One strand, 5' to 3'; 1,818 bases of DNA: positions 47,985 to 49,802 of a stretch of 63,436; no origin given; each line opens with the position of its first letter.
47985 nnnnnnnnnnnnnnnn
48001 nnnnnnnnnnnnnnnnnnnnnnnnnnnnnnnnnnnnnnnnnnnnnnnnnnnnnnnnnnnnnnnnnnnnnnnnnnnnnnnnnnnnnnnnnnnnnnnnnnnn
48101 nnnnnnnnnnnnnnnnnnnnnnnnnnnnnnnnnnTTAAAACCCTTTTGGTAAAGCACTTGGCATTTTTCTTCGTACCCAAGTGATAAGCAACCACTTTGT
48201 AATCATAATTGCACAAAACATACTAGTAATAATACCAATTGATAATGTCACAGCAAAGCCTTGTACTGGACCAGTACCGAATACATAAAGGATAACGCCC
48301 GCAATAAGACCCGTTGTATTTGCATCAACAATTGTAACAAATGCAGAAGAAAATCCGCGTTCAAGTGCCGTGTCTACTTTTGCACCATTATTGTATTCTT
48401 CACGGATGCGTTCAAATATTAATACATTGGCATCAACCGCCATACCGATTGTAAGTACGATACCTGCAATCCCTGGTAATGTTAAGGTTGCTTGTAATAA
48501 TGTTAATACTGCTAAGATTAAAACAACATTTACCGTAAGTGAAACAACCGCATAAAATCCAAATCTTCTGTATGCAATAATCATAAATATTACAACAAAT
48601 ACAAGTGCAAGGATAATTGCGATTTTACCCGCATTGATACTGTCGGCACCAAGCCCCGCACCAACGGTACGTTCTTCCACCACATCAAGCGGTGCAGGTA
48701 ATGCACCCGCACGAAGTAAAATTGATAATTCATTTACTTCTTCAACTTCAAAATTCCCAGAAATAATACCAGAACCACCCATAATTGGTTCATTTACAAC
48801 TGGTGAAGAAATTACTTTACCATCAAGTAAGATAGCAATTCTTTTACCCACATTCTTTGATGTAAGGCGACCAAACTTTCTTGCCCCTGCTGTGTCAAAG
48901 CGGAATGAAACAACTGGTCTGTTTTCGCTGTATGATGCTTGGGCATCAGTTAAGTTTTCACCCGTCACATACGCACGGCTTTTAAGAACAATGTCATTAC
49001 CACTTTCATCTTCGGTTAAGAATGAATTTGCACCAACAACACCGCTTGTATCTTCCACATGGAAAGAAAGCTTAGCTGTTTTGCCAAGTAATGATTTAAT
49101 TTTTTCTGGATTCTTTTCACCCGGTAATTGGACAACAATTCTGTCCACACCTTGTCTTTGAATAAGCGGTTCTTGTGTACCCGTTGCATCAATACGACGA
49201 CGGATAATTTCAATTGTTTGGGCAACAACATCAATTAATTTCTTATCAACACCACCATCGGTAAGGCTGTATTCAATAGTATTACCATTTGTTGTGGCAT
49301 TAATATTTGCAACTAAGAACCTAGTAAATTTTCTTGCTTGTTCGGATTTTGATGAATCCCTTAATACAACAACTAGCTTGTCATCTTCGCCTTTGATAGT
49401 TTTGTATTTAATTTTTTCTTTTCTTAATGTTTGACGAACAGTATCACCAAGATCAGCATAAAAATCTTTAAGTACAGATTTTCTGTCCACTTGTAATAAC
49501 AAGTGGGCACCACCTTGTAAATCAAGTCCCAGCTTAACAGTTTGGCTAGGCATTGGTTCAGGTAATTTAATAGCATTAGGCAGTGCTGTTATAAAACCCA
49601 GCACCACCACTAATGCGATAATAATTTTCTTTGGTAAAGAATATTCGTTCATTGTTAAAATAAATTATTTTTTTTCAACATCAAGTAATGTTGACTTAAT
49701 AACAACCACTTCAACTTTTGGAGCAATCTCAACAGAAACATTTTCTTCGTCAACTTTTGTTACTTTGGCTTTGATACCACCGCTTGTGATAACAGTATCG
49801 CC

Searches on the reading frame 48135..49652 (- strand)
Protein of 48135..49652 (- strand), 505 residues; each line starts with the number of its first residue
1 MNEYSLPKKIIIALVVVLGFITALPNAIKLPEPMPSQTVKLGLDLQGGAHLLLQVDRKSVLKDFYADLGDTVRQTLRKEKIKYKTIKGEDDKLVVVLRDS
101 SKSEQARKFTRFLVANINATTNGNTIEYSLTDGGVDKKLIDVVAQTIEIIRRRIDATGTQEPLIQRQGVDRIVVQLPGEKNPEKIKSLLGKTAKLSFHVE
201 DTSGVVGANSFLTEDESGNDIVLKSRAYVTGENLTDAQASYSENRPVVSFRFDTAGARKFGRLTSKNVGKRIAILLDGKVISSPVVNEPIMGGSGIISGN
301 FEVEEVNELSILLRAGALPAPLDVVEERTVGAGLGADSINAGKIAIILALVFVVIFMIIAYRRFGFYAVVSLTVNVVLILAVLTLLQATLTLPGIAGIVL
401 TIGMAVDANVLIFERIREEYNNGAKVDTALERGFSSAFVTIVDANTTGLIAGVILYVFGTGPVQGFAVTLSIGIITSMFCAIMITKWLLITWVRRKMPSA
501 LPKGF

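Call 40: search_protein_families(library=pfam, proteins=[window:48135-49652:-], max_evalue=0.00001)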
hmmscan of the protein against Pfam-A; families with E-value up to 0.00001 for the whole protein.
window:48135-49652:- (505 aa): 4 families
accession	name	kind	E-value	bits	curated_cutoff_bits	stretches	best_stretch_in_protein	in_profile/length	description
PF22599.2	SecDF_P1_head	-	1.3e-38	131.8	27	1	212-320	4-114/114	SecDF, P1 head subdomain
PF21760.3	SecD_1st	-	2.2e-25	88.3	27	1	143-201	1-59/60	Protein translocase subunit SecDF, P1 domain, N-terminal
PF02355.23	SecD_SecF_C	-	2.3e-21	76.5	20.5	1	325-494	16-188/189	Protein export membrane protein SecD/SecF, C-terminal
PF03176.21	MMPL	-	5.6e-07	29.3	20.5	1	342-482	145-292/333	MMPL family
